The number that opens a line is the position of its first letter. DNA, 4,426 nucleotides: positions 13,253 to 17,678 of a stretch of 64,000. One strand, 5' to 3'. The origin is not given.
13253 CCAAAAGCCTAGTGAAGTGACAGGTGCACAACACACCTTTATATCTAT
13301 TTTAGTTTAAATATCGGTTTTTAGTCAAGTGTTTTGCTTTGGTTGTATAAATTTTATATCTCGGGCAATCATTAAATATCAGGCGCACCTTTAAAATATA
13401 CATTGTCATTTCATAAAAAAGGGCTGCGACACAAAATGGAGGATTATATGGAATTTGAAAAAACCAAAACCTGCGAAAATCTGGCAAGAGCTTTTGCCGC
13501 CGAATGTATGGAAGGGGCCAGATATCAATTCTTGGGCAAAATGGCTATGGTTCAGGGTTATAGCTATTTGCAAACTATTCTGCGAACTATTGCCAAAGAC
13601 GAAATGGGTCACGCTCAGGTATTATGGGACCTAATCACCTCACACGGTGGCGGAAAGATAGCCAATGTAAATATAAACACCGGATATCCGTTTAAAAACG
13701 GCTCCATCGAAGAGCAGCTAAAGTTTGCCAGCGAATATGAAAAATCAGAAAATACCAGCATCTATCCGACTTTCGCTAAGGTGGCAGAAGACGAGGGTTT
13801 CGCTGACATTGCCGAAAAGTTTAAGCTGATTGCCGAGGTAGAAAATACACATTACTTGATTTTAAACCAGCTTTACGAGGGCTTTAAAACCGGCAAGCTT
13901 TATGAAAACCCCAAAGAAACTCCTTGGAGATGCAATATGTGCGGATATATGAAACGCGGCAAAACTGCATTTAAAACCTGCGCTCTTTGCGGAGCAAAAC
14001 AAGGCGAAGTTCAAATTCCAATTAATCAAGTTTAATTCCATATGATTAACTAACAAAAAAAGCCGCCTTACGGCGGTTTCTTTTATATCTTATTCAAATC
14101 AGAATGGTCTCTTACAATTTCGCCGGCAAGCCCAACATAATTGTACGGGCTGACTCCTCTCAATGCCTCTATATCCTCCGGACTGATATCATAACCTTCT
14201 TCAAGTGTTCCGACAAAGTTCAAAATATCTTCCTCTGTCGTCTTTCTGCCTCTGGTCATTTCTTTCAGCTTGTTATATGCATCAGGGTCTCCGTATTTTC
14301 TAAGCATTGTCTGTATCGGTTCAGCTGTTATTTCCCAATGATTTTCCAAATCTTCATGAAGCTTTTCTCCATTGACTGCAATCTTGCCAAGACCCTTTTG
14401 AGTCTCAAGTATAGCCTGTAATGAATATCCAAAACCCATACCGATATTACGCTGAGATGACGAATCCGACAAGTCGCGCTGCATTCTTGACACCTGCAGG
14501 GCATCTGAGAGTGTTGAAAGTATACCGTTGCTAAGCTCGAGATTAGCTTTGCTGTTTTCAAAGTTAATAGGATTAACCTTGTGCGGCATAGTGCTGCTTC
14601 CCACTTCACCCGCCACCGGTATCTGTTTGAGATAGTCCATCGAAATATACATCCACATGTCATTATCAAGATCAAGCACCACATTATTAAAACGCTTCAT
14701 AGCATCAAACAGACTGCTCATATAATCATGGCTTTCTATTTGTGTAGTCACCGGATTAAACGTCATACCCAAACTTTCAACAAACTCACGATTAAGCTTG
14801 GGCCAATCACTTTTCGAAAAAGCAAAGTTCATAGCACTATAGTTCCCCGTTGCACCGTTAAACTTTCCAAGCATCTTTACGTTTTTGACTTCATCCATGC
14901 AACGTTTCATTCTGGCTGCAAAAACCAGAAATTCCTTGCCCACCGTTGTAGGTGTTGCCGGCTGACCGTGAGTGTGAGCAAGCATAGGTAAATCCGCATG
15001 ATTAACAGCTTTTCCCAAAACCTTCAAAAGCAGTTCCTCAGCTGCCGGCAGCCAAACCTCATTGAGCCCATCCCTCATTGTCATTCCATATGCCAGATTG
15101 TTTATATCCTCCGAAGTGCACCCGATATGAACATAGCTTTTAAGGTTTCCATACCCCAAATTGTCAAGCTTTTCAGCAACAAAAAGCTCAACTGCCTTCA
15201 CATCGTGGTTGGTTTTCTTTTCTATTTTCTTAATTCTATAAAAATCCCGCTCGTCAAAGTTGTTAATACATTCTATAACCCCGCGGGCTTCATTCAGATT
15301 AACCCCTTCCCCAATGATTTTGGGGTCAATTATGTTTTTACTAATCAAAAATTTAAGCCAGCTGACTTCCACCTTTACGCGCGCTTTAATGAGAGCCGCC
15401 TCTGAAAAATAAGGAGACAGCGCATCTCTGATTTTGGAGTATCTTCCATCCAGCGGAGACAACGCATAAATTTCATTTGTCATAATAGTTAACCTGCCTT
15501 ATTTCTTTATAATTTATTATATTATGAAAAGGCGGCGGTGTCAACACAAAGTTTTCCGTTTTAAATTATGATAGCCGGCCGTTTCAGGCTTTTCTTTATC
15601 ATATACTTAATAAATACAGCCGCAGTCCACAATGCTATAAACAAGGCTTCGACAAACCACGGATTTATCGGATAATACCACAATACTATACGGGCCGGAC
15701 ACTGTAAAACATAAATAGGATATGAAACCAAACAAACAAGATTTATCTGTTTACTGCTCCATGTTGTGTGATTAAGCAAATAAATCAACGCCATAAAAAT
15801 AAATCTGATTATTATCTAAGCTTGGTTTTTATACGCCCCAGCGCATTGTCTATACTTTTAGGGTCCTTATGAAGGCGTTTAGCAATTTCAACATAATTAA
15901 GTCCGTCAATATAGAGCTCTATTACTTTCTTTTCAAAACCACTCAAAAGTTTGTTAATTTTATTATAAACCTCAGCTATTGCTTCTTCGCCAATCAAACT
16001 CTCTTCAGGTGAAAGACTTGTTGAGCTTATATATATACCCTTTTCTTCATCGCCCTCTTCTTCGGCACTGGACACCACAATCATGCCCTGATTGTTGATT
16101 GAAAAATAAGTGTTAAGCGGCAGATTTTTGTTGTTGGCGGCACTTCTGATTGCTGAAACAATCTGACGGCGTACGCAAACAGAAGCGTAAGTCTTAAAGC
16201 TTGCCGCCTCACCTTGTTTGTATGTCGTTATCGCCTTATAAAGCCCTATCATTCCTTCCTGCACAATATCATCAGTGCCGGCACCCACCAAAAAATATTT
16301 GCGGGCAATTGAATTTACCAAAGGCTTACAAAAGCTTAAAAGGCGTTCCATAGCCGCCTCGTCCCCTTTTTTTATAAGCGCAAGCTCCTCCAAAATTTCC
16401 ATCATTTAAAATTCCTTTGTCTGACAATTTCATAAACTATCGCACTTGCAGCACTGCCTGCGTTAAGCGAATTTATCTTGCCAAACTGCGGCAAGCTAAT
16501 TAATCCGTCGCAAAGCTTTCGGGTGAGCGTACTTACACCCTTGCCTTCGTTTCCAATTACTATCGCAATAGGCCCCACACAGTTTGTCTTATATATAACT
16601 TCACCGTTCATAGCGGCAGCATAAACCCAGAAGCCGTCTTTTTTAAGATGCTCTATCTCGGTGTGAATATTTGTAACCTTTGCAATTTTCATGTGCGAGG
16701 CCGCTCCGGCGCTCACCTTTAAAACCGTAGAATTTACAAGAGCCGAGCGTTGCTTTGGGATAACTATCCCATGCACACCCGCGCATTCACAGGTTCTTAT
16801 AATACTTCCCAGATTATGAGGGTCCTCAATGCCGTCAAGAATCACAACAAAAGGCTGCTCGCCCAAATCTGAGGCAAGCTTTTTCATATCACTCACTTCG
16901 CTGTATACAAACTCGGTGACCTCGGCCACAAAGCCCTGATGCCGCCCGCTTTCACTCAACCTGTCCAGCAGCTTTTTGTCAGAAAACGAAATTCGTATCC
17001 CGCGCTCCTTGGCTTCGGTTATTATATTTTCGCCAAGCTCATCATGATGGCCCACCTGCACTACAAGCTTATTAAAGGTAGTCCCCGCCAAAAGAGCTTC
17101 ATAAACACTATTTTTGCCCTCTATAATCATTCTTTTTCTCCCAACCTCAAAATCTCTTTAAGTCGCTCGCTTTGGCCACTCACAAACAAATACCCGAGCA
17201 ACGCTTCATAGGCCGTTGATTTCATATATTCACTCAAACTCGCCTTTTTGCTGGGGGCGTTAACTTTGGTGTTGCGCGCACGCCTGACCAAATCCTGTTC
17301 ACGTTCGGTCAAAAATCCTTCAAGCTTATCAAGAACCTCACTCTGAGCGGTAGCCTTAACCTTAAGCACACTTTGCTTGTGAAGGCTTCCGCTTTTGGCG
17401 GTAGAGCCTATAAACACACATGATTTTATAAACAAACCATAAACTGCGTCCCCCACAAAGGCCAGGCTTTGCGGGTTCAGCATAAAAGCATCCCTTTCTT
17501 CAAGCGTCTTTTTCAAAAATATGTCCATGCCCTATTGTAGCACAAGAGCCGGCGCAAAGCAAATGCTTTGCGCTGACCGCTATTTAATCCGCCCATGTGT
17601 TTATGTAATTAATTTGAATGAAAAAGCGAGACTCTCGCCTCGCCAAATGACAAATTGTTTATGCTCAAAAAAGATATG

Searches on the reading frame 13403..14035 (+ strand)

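Call 11: search_protein_families(library=pfam, proteins=[window:13403-14035:+], max_evalue=0.00001)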
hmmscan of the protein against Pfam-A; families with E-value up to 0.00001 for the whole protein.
window:13403-14035:+ (210 aa): 2 families
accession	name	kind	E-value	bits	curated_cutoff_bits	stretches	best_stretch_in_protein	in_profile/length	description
PF02915.23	Rubrerythrin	-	7.9e-22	78.5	22.8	1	25-158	1-137/137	Rubrerythrin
PF21349.2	RUBY_RBDX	-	2.6e-07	30.4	26.5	1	175-200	1-26/30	Rubrerythrin, rubredoxin-like domain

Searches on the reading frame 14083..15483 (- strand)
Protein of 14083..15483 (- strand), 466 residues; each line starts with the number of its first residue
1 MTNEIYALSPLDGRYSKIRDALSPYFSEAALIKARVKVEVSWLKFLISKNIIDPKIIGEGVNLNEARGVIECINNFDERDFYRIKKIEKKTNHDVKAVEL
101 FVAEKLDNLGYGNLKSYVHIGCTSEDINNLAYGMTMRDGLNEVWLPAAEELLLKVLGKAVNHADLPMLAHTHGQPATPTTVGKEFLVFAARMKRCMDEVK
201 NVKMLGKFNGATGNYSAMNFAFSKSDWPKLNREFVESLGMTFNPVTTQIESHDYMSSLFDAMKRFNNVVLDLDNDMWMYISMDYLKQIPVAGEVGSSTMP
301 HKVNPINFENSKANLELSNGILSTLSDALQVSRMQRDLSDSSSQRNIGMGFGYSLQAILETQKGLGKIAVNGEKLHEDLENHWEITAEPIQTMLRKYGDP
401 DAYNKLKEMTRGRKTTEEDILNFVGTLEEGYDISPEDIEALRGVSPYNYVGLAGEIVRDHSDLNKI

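Call 12: search_protein_families(library=pfam, proteins=[window:14083-15483:-], max_evalue=0.00001)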
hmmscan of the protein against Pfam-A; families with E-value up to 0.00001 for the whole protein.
window:14083-15483:- (466 aa): 2 families
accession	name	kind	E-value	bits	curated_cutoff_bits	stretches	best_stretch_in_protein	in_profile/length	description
PF00206.25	Lyase_1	-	2.3e-48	165.7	27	1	13-311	1-303/312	Lyase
PF08328.16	ASL_C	-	6.4e-37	126.6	35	1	332-450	1-115/115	Adenylosuccinate lyase C-terminal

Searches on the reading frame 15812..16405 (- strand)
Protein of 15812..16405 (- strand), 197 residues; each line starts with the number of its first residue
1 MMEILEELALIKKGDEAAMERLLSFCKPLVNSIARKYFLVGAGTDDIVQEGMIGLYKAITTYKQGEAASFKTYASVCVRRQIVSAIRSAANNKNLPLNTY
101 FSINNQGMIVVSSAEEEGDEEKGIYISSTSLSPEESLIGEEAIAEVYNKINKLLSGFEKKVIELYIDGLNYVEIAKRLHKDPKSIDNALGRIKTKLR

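Call 12: search_protein_families(library=pfam, proteins=[window:15812-16405:-], max_evalue=0.00001)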
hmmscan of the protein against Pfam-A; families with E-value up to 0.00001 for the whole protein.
window:15812-16405:- (197 aa): 2 families
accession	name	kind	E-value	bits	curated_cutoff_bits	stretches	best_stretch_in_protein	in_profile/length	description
PF04542.20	Sigma70_r2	-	1.5e-14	53.9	24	1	27-90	6-69/71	Sigma-70 region 2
PF08281.18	Sigma70_r4_2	-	7.3e-06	26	25.7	0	158-196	15-54/54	Sigma-70, region 4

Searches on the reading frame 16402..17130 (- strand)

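Call 12: search_protein_families(library=pfam, proteins=[window:16402-17130:-], max_evalue=0.00001)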
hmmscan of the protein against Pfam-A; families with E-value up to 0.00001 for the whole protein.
window:16402-17130:- (242 aa): 2 families
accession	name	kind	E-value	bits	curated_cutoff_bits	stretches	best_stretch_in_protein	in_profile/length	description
PF00588.24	SpoU_methylase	-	4.9e-41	140.6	29.7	1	94-233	2-142/142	SpoU rRNA Methylase family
PF08032.17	SpoU_sub_bind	-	1.7e-18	67.1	22.8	1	2-74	1-73/76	RNA 2'-O ribose methyltransferase substrate binding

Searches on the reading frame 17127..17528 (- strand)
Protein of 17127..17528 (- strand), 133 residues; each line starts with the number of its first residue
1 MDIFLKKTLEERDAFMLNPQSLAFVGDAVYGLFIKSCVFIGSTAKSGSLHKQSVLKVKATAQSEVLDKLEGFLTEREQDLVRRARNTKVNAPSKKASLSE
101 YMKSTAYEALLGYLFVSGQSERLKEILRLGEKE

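Call 12: search_protein_families(library=pfam, proteins=[window:17127-17528:-], max_evalue=0.00001)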
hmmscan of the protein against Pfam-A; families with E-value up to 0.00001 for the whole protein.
window:17127-17528:- (133 aa): 1 family
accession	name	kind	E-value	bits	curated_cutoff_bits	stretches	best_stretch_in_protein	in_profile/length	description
PF00636.31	Ribonuclease_3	-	3e-20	73.3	27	1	20-118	1-101/102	Ribonuclease III domain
